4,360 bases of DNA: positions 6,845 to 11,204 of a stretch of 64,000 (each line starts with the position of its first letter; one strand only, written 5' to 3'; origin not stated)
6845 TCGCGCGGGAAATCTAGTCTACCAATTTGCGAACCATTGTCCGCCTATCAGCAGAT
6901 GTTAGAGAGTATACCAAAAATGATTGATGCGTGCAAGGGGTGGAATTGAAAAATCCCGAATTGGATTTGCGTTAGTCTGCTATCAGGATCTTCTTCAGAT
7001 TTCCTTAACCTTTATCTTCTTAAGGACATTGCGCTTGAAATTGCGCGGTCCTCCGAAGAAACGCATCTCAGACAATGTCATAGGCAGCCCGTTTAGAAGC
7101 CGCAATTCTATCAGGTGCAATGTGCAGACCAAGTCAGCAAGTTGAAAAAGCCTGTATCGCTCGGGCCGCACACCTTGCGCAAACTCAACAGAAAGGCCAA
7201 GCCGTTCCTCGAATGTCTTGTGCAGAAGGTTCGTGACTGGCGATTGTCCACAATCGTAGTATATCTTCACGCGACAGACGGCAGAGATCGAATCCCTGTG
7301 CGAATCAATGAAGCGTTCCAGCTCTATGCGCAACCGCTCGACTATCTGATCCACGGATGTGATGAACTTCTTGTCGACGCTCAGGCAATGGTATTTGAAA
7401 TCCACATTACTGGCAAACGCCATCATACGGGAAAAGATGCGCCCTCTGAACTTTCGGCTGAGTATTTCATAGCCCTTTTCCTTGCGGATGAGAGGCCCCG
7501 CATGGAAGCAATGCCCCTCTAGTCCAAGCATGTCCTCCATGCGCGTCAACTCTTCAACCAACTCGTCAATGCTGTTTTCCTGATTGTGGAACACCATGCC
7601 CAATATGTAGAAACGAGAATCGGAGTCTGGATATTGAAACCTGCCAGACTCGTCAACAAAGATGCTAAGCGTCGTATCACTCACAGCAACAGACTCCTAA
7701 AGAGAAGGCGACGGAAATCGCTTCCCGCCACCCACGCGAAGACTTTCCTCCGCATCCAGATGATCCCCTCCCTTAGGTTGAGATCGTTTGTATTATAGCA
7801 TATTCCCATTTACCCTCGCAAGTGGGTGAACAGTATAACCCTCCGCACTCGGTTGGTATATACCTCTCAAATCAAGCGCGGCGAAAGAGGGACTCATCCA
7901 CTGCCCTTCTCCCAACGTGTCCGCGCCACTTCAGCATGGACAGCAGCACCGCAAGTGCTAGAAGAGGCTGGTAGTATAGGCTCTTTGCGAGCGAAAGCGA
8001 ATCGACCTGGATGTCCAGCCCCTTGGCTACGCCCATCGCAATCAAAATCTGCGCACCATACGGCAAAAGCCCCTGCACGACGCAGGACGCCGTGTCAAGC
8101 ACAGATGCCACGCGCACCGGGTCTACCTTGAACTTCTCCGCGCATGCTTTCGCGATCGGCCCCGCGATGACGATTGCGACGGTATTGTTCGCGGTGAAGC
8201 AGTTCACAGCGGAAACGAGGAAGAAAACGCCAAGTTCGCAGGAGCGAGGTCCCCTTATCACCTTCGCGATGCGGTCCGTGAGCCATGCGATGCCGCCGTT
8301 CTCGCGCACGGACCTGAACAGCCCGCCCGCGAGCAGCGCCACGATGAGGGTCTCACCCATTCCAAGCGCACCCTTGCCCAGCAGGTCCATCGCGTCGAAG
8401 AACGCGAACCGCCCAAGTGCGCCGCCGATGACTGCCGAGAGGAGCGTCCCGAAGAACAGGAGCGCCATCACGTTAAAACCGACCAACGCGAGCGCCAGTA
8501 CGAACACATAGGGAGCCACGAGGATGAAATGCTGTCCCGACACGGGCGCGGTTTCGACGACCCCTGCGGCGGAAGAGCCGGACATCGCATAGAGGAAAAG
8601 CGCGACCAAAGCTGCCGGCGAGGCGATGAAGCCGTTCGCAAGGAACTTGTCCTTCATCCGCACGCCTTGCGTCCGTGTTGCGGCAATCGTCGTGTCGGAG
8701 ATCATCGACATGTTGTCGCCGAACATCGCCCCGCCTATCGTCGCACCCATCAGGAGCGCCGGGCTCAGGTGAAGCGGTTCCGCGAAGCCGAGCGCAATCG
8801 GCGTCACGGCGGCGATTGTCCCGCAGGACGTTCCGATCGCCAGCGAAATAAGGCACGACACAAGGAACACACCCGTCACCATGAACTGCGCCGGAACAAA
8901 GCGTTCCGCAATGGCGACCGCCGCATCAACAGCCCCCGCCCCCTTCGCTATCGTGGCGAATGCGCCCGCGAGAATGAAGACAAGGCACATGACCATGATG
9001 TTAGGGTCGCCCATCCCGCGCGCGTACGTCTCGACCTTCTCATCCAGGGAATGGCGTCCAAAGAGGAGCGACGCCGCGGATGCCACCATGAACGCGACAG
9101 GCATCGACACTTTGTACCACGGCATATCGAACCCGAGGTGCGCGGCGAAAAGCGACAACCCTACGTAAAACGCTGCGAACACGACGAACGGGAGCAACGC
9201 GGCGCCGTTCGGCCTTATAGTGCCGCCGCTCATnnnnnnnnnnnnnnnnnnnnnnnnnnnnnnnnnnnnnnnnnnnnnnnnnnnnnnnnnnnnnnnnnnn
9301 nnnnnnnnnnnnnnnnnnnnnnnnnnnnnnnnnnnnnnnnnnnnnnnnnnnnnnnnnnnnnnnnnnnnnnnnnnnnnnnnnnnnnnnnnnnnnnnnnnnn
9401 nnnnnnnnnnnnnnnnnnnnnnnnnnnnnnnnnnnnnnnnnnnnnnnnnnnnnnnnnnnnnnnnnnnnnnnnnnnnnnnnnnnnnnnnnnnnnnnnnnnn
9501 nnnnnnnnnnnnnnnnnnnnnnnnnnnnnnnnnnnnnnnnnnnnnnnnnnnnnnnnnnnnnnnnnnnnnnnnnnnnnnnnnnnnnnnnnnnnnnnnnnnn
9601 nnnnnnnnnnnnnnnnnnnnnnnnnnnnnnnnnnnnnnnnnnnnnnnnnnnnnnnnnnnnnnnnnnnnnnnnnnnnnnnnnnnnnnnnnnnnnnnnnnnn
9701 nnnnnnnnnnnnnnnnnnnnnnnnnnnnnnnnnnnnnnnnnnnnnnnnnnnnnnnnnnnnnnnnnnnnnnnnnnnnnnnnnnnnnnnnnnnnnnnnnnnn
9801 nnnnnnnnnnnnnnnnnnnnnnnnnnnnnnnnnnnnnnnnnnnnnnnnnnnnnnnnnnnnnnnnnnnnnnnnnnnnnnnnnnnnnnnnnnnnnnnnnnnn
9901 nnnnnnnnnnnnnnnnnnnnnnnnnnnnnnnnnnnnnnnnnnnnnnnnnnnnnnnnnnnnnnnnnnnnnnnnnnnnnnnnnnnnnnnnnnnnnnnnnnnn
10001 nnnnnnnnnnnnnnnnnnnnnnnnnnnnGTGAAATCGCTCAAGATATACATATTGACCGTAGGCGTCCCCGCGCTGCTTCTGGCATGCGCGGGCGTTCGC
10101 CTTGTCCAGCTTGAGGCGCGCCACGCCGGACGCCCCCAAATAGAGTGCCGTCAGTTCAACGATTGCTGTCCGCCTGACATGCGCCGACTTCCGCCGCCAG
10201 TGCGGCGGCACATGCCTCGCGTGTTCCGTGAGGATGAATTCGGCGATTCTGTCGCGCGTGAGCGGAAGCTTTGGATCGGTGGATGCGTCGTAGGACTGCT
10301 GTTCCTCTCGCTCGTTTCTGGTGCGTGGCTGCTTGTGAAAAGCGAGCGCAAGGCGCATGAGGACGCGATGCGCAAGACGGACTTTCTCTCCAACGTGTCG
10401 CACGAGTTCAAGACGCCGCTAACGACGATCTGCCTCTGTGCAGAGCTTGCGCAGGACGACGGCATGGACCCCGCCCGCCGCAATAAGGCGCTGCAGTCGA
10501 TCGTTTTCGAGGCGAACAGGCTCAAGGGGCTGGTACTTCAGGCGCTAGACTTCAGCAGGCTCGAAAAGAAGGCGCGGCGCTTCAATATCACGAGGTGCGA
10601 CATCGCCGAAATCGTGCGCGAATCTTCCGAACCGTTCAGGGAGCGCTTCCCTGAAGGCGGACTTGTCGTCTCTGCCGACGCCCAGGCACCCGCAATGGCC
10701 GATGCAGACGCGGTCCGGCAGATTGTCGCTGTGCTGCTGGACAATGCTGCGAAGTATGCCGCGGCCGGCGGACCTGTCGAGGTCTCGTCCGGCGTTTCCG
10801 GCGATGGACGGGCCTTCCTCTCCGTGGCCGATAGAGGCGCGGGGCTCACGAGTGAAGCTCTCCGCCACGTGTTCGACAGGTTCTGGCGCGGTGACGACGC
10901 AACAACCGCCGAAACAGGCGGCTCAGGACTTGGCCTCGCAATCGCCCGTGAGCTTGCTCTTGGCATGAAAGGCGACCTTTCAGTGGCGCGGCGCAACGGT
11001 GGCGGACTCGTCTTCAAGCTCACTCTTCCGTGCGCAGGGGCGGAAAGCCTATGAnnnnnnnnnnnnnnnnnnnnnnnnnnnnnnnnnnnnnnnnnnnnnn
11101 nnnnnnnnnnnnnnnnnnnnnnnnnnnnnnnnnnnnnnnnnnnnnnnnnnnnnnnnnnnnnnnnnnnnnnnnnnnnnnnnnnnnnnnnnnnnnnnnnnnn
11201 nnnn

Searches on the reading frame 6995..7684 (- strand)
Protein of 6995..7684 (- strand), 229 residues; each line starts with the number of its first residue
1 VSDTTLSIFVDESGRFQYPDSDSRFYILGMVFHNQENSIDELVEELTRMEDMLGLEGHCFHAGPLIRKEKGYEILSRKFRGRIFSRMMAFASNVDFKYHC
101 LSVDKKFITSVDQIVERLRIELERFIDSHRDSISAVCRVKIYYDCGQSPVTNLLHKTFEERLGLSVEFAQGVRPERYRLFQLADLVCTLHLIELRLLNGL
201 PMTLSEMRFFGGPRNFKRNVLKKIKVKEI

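Call 37: search_protein_families(library=pfam, proteins=[window:6995-7684:-])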
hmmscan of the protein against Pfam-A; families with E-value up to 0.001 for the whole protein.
window:6995-7684:- (229 aa): 1 family
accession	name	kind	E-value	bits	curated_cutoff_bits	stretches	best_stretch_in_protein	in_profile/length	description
PF12686.12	DUF3800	-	8.1e-11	43.3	21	1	8-189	2-145/149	Protein of unknown function (DUF3800)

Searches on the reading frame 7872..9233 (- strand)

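Call 37: search_protein_families(library=pfam, proteins=[window:7872-9233:-])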
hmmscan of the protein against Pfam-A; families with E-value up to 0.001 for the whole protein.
window:7872-9233:- (453 aa): 3 families
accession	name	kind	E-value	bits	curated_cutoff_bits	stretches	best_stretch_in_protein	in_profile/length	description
PF03553.21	Na_H_antiporter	-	9.8e-26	91.1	23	2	242-426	110-295/303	Na+/H+ antiporter family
PF07158.17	MatC_N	-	1.8e-07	31.7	23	1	297-377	57-139/149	Dicarboxylate carrier protein MatC N-terminus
PF03600.22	CitMHS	-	2.6e-06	27.2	31.9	1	297-406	43-153/336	Citrate transporter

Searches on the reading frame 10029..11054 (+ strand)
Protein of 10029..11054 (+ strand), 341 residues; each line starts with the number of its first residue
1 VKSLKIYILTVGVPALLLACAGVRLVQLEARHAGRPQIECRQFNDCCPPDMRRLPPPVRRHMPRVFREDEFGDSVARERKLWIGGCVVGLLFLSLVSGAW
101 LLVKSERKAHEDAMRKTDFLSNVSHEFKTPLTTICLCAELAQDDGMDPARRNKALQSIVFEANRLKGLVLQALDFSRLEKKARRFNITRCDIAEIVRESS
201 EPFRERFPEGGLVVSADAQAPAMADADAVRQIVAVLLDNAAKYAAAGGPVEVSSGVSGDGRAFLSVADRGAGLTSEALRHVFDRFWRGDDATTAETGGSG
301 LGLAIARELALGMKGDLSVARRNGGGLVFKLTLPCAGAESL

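Call 37: search_protein_families(library=pfam, proteins=[window:10029-11054:+])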
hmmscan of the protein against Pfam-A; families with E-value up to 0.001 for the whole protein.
window:10029-11054:+ (341 aa): 2 families
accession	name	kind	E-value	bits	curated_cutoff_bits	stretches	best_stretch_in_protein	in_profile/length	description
PF02518.31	HATPase_c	-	1e-22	81.1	26.4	1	225-335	2-109/111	Histidine kinase-, DNA gyrase B-, and HSP90-like ATPase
PF00512.31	HisKA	-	1.2e-13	51.3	26.9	1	116-179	2-64/66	His Kinase A (phospho-acceptor) domain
